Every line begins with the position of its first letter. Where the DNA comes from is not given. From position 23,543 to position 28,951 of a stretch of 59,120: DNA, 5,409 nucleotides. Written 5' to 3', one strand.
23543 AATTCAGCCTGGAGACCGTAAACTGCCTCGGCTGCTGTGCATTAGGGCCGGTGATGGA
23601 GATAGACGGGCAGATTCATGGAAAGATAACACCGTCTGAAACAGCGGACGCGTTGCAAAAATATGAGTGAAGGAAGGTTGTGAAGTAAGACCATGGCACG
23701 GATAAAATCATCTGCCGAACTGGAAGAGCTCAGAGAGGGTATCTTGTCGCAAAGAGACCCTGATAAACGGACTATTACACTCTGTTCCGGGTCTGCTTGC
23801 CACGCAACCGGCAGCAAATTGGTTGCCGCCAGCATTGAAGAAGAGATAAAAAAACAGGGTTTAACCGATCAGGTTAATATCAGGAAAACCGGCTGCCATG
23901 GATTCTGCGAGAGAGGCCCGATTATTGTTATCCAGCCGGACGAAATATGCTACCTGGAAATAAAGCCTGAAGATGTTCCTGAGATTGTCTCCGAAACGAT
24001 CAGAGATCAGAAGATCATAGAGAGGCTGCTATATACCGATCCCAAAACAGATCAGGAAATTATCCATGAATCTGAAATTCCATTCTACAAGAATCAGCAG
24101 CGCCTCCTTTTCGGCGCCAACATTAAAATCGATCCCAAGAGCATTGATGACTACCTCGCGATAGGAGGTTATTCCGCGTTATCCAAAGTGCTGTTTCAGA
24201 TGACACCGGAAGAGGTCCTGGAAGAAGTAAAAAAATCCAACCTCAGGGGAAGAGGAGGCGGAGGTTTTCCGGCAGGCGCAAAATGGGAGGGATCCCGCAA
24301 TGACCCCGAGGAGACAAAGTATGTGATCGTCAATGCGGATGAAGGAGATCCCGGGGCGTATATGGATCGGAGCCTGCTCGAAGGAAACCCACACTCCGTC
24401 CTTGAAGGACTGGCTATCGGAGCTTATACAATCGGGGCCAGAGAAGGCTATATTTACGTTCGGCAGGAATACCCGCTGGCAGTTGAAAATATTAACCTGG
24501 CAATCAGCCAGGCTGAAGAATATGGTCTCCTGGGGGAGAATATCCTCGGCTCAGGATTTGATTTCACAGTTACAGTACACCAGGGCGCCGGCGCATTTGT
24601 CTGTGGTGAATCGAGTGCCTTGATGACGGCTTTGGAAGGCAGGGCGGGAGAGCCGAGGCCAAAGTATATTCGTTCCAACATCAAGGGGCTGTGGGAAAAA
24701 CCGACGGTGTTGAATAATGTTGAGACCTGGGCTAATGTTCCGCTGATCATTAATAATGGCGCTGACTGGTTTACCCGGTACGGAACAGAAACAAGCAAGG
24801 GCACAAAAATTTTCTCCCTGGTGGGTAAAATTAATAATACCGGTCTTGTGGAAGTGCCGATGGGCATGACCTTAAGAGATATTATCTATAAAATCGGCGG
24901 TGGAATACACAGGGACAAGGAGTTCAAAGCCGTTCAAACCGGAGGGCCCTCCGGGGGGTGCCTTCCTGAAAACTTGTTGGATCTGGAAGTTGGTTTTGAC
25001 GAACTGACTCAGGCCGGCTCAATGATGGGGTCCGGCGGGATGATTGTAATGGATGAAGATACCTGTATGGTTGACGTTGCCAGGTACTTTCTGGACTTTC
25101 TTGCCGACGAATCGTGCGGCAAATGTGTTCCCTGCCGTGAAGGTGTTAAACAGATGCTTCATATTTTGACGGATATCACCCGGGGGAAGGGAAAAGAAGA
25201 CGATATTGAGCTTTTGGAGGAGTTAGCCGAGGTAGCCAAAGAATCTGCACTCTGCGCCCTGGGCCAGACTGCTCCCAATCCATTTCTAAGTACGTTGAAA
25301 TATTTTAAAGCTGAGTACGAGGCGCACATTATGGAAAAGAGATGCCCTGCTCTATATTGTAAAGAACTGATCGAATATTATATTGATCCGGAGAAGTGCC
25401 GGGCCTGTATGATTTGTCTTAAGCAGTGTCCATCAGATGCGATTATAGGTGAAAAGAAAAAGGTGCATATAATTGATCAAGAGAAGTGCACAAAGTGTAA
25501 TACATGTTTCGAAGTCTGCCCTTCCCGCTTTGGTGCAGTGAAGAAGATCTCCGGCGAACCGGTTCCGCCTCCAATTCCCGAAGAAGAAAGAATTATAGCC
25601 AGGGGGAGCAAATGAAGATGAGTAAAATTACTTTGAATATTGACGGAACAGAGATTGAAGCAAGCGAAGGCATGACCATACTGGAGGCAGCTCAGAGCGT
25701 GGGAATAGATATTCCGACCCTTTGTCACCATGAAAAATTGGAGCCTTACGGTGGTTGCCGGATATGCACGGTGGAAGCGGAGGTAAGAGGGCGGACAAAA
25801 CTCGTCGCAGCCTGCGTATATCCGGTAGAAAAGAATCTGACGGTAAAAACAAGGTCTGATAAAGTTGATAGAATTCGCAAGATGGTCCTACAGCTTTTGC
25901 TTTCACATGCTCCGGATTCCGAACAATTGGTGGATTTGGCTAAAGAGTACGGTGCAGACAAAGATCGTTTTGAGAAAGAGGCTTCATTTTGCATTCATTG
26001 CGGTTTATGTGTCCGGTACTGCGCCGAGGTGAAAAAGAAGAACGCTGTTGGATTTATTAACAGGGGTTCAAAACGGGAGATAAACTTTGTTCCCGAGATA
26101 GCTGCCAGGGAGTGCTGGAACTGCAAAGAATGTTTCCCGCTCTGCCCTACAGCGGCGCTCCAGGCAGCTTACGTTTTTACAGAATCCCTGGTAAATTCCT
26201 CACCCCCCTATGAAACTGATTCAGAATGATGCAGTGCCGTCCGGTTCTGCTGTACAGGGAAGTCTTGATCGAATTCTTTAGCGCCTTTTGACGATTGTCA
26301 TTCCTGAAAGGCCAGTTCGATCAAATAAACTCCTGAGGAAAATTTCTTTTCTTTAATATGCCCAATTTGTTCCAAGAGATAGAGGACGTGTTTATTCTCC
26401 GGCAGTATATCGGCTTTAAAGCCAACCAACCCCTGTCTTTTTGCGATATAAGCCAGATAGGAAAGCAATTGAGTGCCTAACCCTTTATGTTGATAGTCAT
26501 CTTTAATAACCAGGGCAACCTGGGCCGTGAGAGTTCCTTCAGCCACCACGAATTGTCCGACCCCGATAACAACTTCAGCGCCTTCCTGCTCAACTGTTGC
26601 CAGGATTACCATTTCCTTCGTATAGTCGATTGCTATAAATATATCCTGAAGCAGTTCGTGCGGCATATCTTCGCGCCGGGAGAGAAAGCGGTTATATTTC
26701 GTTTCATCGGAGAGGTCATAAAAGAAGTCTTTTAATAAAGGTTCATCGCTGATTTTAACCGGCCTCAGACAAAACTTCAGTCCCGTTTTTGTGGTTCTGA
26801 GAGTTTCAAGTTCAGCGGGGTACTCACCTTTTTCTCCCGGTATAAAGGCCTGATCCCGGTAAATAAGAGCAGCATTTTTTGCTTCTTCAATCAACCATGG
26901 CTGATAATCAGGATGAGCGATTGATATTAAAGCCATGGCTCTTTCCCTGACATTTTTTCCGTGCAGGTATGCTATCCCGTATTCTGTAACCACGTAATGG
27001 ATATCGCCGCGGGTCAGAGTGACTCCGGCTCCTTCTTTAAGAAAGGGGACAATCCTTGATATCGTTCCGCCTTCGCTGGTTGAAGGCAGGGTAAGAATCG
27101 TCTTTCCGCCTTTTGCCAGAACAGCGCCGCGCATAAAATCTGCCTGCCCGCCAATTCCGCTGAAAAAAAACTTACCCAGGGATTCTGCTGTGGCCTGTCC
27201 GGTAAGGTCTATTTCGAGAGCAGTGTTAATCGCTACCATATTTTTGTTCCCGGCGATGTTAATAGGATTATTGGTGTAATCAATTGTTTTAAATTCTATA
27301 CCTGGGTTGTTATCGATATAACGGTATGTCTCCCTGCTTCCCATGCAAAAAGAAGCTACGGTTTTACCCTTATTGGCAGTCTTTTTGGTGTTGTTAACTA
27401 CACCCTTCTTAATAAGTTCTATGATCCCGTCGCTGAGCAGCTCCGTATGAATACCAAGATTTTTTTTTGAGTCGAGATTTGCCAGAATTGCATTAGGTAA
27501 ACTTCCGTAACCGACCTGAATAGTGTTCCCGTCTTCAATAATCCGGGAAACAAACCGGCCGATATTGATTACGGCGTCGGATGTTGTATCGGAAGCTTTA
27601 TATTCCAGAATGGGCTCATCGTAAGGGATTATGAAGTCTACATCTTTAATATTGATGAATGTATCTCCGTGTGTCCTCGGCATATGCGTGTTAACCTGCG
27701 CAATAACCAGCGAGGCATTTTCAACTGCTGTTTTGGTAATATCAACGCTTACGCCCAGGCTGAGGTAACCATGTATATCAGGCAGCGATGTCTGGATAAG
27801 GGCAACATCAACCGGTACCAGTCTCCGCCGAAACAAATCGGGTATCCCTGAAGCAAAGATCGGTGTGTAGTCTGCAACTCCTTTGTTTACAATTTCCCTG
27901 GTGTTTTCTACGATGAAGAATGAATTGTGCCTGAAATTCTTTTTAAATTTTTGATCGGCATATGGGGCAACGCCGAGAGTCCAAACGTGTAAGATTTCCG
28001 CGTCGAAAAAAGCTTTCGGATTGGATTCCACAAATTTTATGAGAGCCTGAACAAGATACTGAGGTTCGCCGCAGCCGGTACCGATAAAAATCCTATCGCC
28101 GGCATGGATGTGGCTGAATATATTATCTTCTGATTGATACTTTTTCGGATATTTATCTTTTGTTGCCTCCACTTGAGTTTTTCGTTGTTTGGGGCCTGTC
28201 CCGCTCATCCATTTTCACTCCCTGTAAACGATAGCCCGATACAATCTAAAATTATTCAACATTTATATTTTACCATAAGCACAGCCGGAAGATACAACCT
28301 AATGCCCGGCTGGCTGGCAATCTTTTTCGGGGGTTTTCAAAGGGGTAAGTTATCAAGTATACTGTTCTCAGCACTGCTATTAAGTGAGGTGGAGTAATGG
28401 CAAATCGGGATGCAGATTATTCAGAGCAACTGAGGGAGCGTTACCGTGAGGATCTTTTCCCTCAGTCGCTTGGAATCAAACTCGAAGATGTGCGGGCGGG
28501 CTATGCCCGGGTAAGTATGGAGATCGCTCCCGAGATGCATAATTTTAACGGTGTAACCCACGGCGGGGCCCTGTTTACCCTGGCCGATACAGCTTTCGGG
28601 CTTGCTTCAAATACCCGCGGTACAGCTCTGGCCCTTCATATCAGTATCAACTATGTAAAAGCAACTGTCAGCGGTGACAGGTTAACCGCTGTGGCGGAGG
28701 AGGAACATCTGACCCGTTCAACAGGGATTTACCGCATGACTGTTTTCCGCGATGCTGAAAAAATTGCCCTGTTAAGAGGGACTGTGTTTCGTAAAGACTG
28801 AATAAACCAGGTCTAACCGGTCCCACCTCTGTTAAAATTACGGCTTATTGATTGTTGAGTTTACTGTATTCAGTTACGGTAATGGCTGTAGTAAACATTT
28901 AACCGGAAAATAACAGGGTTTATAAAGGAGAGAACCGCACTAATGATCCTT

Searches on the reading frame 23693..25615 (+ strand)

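Call 63: search_protein_families(library=pfam, proteins=[window:23693-25615:+], max_evalue=0.000001)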
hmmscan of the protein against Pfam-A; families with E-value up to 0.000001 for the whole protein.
window:23693-25615:+ (640 aa): 10 families
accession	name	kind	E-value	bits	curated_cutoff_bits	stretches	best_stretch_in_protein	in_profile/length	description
PF01512.22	Complex1_51K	-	1e-43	149.2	31.2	1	179-350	1-149/150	Nuo51 FMN-binding domain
PF10589.14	NADH_4Fe-4S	-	5e-34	116.5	23.5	1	461-545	1-85/85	NADH-ubiquinone oxidoreductase-F iron-sulfur binding region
PF00037.32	Fer4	-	4.1e-10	39.5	21.1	0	562-584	1-23/24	4Fe-4S binding domain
PF14697.11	Fer4_21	-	5.8e-09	36.4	35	1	564-610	3-52/59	4Fe-4S dicluster domain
PF13237.11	Fer4_10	-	1.1e-08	35.3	25.5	1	562-610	2-53/53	4Fe-4S dicluster domain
PF01257.25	2Fe-2S_thioredx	-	1.2e-08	35.4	24.8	1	20-101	60-143/145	Thioredoxin-like [2Fe-2S] ferredoxin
PF13187.11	Fer4_9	-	1.6e-07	31.7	27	1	568-612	1-50/52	4Fe-4S dicluster domain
PF12837.12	Fer4_6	-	4.2e-07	30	25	0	594-614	4-22/24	4Fe-4S binding domain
PF12797.12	Fer4_2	-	4.7e-07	29.8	24.5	0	592-611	3-22/22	4Fe-4S binding domain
PF10531.15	SLBB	-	5.1e-07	29.8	27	0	374-420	2-51/55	SLBB domain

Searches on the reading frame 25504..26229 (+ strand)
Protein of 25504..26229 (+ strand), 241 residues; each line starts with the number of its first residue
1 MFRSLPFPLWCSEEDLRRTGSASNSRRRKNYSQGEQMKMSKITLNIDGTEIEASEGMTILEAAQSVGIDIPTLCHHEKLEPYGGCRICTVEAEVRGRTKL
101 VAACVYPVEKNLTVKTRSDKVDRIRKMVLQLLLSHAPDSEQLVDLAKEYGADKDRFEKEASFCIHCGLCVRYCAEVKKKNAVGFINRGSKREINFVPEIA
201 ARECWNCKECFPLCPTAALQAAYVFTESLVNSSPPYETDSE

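Call 50: search_protein_families(library=pfam, proteins=[window:25504-26229:+], max_evalue=0.00001)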
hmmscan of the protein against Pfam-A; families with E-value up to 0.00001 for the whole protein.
window:25504-26229:+ (241 aa): 4 families
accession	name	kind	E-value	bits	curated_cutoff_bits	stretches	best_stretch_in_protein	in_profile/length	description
PF13510.11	Fer2_4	-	4.9e-18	65.4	22.8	1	41-118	3-81/82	2Fe-2S iron-sulfur cluster binding domain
PF00111.32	Fer2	-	4.7e-09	36.5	21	1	44-107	3-75/77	2Fe-2S iron-sulfur cluster binding domain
PF12838.12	Fer4_7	-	2.1e-08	35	27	1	163-218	2-52/52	4Fe-4S dicluster domain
PF22117.2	Fer4_Nqo3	-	3.3e-06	27.6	27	1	159-219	7-66/67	NADH-quinone oxidoreductase subunit 3, ferredoxin-like domain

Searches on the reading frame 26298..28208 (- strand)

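Call 50: search_protein_families(library=pfam, proteins=[window:26298-28208:-], max_evalue=0.00001)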
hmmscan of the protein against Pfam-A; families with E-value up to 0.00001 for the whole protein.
window:26298-28208:- (636 aa): 5 families
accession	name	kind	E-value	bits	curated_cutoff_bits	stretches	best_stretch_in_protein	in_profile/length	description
PF13336.12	AcetylCoA_hyd_C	-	1.2e-63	214.1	23.7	1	290-443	1-154/154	Acetyl-CoA hydrolase/transferase C-terminal domain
PF02550.21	AcetylCoA_hydro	-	1e-46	159.9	24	1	21-198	12-191/198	Acetyl-CoA hydrolase/transferase N-terminal domain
PF13302.13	Acetyltransf_3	-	1.6e-06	29.3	25.4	1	479-616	2-136/138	Acetyltransferase (GNAT) domain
PF00583.31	Acetyltransf_1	-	1.9e-06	28.6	20.7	1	523-616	27-115/116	Acetyltransferase (GNAT) family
PF13508.13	Acetyltransf_7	-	9.2e-06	26.4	27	0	540-595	9-63/84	Acetyltransferase (GNAT) domain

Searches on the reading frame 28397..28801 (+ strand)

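Call 50: search_protein_families(library=pfam, proteins=[window:28397-28801:+], max_evalue=0.00001)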
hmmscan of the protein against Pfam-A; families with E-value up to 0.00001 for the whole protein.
window:28397-28801:+ (134 aa): 2 families
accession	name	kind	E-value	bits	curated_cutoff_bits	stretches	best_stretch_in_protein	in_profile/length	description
PF03061.28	4HBT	-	7.2e-14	52.3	20.6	1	51-120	1-74/79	Thioesterase superfamily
PF14539.12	DUF4442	-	5.3e-08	33.6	25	1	23-107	17-105/132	Domain of unknown function (DUF4442)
